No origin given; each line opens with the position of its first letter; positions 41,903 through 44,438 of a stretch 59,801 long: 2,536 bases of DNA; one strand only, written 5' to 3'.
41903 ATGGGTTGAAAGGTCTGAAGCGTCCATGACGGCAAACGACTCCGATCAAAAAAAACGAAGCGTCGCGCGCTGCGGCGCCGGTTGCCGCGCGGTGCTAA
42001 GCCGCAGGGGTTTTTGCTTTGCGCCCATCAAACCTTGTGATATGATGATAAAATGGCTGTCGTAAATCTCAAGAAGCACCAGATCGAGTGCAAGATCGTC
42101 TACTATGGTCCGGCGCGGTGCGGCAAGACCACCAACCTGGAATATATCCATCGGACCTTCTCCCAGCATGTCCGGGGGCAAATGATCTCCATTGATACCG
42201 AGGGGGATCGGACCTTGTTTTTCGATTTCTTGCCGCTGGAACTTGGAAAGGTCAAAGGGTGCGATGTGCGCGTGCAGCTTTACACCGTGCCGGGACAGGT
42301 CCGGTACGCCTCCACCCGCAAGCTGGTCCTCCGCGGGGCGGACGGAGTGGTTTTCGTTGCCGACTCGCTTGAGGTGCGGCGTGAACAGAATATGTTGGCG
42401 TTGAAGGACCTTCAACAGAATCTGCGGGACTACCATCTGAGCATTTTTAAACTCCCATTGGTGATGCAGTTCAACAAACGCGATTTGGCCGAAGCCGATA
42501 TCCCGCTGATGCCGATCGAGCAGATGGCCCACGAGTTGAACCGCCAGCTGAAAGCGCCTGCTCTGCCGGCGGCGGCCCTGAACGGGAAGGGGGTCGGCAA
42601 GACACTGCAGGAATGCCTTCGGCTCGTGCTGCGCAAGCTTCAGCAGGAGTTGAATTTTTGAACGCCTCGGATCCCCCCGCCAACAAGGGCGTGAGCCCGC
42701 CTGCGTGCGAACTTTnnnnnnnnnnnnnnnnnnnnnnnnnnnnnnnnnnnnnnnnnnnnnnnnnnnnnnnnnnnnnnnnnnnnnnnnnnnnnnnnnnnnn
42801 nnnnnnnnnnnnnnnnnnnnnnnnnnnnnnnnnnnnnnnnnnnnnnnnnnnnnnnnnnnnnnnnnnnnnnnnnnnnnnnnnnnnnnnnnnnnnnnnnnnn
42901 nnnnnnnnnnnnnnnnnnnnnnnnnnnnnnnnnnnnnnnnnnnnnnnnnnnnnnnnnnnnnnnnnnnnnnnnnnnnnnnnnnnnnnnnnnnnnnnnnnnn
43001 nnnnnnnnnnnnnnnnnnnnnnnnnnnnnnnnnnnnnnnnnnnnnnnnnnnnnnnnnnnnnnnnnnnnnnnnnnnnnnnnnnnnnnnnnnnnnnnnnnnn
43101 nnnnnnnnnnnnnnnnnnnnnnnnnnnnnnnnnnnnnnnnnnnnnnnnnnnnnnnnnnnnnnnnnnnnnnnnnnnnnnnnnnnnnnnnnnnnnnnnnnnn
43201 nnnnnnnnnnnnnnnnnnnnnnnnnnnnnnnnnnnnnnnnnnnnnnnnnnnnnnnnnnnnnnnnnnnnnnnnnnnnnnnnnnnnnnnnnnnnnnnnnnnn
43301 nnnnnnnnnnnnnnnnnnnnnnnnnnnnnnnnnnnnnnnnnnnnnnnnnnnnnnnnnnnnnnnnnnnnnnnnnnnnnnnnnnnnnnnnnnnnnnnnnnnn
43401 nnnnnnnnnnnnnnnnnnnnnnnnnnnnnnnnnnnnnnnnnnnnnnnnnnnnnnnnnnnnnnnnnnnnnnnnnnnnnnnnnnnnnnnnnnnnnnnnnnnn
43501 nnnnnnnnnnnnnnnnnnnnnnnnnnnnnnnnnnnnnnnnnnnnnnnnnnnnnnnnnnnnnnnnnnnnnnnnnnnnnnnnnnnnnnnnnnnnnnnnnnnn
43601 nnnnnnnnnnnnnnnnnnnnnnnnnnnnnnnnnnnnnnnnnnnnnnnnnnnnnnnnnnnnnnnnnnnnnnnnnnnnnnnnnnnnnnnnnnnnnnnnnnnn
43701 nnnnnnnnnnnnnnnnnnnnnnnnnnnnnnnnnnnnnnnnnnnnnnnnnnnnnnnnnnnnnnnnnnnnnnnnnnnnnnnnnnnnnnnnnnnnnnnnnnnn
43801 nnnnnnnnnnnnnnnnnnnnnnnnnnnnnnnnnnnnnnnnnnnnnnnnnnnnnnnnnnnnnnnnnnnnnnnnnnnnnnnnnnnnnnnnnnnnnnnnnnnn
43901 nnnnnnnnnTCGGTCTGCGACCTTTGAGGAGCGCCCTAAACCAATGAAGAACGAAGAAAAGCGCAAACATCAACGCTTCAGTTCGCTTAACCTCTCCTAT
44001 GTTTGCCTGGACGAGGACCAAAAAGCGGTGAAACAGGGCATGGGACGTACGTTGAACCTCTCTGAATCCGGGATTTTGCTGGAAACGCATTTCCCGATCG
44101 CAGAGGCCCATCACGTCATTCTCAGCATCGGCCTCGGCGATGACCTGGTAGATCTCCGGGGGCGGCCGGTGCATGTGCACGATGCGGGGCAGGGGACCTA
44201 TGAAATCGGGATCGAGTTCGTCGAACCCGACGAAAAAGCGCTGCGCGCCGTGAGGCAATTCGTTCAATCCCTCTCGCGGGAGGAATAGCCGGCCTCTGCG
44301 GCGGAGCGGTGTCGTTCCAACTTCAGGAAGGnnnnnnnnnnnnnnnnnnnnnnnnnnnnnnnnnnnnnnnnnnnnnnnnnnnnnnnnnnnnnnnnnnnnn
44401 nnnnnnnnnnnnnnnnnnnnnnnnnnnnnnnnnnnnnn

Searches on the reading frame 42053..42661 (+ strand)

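Call 12: search_protein_families(library=pfam, proteins=[window:42053-42661:+], max_evalue=0.001)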
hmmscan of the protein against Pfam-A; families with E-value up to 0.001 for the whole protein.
window:42053-42661:+ (202 aa): 4 families
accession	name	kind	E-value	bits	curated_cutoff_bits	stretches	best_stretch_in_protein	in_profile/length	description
PF00071.28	Ras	-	2.2e-06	27.8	21.6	1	14-192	1-160/162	Ras family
PF00025.27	Arf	-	1.5e-05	24.9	22.3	1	6-181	8-163/174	ADP-ribosylation factor family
PF00009.33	GTP_EFTU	-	0.0001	22.4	26.5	1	69-190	66-184/188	Elongation factor Tu GTP binding domain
PF08477.19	Roc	-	0.00039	21.1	27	1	14-129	1-107/119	Ras of Complex, Roc, domain of DAPkinase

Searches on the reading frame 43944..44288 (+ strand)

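Call 67: search_protein_families(library=pfam, proteins=[window:43944-44288:+], max_evalue=0.01)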
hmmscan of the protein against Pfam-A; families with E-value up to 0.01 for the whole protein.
window:43944-44288:+ (114 aa): 1 family
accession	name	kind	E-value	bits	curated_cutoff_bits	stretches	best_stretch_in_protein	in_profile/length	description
PF07238.19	PilZ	-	2e-10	41.3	22.5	1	5-108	1-101/102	PilZ domain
